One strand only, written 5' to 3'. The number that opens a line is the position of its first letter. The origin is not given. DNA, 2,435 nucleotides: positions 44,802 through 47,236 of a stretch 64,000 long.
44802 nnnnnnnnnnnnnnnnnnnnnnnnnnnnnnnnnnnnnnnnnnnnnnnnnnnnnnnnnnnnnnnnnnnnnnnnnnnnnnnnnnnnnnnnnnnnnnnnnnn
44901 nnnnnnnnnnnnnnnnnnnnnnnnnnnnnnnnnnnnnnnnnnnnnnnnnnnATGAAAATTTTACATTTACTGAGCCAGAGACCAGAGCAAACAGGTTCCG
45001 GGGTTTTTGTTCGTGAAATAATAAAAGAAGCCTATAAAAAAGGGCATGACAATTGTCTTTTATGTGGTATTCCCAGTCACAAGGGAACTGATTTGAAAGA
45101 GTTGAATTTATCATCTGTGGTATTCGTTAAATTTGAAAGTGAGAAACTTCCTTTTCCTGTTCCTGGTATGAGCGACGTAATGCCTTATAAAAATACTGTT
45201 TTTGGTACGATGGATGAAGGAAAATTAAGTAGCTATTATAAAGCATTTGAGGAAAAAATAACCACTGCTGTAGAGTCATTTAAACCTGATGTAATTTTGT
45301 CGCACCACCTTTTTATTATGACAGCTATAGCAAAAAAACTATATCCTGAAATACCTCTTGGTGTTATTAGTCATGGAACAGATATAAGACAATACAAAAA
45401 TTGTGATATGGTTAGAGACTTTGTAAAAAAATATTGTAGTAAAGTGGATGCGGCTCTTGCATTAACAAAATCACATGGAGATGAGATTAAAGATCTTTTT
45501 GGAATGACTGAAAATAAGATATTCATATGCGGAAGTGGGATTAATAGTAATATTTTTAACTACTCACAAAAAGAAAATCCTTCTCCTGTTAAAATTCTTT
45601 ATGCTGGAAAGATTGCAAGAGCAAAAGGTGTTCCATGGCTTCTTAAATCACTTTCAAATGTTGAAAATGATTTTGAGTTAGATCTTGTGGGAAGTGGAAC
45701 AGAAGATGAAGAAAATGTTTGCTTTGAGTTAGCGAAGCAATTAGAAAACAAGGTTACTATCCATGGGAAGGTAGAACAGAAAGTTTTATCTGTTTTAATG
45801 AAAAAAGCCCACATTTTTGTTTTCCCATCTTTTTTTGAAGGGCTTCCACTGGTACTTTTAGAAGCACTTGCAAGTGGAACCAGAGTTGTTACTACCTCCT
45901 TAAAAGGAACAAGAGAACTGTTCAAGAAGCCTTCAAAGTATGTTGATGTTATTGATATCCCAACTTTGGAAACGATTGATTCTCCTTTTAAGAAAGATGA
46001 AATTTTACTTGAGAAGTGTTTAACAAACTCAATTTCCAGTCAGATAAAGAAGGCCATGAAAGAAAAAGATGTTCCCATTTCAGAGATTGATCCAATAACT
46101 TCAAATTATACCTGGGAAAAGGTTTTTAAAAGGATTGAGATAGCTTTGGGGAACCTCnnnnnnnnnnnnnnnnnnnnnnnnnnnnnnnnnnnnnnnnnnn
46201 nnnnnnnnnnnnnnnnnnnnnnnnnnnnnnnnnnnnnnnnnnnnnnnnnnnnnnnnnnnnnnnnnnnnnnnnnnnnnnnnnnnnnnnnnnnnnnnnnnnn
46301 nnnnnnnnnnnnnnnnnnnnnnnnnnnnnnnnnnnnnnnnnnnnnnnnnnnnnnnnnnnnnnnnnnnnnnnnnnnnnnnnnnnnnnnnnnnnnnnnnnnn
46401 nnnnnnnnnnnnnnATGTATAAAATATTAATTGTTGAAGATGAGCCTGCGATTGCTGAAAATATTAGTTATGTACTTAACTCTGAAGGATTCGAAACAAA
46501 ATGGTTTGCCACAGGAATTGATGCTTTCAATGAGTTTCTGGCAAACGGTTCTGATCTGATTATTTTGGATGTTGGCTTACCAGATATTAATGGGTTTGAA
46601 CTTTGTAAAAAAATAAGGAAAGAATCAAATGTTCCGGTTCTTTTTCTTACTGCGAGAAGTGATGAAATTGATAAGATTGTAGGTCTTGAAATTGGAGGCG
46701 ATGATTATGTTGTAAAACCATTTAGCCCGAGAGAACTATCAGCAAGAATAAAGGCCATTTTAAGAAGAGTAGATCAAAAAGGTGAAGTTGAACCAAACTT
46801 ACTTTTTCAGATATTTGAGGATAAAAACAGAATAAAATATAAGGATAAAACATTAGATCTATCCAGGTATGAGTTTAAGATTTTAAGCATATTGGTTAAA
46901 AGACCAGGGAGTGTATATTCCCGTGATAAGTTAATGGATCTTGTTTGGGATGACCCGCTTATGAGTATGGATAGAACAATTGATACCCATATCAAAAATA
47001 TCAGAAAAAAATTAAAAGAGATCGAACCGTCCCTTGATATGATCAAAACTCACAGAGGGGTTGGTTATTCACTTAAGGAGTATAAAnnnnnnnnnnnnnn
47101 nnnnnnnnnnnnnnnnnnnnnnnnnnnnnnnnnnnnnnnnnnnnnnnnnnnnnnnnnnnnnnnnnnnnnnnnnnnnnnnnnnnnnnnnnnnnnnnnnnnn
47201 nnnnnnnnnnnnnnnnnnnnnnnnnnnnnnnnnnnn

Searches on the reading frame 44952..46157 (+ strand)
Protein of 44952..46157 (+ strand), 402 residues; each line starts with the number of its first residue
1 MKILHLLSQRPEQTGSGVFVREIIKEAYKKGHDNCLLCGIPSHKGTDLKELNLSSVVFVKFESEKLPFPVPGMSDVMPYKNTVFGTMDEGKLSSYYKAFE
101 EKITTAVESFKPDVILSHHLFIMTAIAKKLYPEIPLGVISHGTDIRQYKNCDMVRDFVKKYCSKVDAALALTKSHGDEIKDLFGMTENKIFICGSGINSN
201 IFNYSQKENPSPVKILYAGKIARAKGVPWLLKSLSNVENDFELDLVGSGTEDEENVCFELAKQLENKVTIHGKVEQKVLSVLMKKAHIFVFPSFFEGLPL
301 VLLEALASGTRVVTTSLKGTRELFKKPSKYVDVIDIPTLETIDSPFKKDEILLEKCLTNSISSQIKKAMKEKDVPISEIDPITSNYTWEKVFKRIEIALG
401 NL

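Call 57: search_protein_families(library=pfam, proteins=[window:44952-46157:+], max_evalue=0.00001)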
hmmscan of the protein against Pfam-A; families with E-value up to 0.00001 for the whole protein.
window:44952-46157:+ (402 aa): 4 families
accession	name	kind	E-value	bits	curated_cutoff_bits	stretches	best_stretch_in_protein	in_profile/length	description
PF13692.12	Glyco_trans_1_4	-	1.6e-23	84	27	1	214-324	3-115/142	Glycosyl transferases group 1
PF00534.26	Glycos_transf_1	-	3.2e-22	79.3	26.4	1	207-326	10-133/172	Glycosyl transferases group 1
PF13439.12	Glyco_transf_4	-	4.1e-09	37.1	28.5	1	15-198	3-167/170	Glycosyltransferase Family 4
PF20706.3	GT4-conflict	-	2.6e-06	27.1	26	1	205-327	188-323/385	Family 4 Glycosyltransferase in conflict systems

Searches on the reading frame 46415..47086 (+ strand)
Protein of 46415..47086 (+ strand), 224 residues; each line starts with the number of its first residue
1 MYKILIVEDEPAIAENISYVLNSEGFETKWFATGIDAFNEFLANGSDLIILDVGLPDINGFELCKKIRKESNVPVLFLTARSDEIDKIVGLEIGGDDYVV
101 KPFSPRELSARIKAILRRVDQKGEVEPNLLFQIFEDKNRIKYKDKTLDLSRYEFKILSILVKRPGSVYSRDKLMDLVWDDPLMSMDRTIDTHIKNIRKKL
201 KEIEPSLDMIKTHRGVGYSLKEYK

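Call 57: search_protein_families(library=pfam, proteins=[window:46415-47086:+], max_evalue=0.00001)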
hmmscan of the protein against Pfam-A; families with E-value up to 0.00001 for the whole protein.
window:46415-47086:+ (224 aa): 2 families
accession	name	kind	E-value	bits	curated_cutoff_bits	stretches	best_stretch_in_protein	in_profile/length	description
PF00072.30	Response_reg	-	2.6e-28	98.8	30.2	1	4-113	1-111/111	Response regulator receiver domain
PF00486.34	Trans_reg_C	-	9.7e-24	83.7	26.2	1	145-220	2-77/77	Transcriptional regulatory protein, C terminal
